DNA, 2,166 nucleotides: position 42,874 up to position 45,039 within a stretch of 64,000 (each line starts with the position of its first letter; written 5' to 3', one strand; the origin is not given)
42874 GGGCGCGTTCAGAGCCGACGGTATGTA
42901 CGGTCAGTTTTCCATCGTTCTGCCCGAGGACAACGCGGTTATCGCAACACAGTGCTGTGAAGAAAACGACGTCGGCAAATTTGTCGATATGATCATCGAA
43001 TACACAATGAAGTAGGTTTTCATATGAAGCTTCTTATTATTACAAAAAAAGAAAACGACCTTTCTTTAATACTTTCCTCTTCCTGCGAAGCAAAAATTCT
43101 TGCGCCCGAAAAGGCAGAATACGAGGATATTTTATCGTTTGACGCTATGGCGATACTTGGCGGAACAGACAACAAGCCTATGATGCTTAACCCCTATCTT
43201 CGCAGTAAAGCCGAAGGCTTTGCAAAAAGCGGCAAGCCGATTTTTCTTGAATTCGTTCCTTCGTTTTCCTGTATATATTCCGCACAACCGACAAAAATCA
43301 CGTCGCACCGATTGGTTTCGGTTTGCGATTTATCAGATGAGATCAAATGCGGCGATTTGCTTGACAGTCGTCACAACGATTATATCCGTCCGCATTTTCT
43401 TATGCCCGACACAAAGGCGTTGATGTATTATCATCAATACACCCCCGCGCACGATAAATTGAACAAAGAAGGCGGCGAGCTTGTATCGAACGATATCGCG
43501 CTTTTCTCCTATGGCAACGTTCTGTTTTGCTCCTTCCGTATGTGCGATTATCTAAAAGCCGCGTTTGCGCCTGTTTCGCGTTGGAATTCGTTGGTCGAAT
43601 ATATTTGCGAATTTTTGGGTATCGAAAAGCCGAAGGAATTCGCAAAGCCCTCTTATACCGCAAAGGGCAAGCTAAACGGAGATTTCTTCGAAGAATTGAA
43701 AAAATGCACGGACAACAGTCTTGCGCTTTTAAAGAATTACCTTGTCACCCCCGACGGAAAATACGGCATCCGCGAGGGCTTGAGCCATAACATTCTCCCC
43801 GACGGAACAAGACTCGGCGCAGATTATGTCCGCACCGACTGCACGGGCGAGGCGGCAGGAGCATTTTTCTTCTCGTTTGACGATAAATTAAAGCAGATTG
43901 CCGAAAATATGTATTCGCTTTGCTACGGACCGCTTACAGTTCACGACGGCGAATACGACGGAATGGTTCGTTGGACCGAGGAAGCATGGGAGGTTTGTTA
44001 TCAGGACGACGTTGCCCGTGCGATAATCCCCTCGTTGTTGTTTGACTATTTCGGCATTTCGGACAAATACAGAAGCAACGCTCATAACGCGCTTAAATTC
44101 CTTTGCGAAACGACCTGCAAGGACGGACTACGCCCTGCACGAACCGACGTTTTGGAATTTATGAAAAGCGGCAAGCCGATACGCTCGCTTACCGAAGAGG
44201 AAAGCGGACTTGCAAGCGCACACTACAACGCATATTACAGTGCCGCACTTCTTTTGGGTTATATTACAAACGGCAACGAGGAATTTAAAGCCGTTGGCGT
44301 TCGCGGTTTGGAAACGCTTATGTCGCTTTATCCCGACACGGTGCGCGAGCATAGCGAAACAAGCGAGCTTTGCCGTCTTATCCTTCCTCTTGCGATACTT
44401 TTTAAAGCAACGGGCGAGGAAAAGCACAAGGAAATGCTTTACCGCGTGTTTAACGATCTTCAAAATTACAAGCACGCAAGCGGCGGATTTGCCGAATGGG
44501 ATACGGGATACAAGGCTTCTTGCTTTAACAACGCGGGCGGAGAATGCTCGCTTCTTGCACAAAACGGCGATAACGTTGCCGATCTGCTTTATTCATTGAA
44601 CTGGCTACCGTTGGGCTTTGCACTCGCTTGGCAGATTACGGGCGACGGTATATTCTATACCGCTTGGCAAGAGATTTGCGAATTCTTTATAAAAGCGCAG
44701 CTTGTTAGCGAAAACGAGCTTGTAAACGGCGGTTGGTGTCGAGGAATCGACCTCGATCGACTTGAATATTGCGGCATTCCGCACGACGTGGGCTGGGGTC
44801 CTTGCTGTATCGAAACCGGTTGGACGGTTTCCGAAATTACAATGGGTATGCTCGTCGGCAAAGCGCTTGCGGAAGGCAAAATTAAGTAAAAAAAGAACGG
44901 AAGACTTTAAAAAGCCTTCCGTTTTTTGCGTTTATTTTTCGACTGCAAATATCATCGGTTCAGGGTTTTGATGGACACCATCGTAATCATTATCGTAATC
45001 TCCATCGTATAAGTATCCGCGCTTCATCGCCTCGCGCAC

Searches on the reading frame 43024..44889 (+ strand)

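Call 3: search_protein_families(library=pfam, proteins=[window:43024-44889:+], max_evalue=0.1)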
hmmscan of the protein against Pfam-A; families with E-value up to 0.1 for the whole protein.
window:43024-44889:+ (621 aa): 1 family
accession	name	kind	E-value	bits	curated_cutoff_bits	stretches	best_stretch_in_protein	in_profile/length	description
PF12652.12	CotJB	-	0.024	15.2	29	0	274-322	26-73/76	CotJB protein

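Call 4: search_protein_families(library=ncbifam, proteins=[window:43024-44889:+], max_evalue=0.1)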
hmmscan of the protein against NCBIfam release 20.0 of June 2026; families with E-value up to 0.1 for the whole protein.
window:43024-44889:+ (621 aa): 0 families
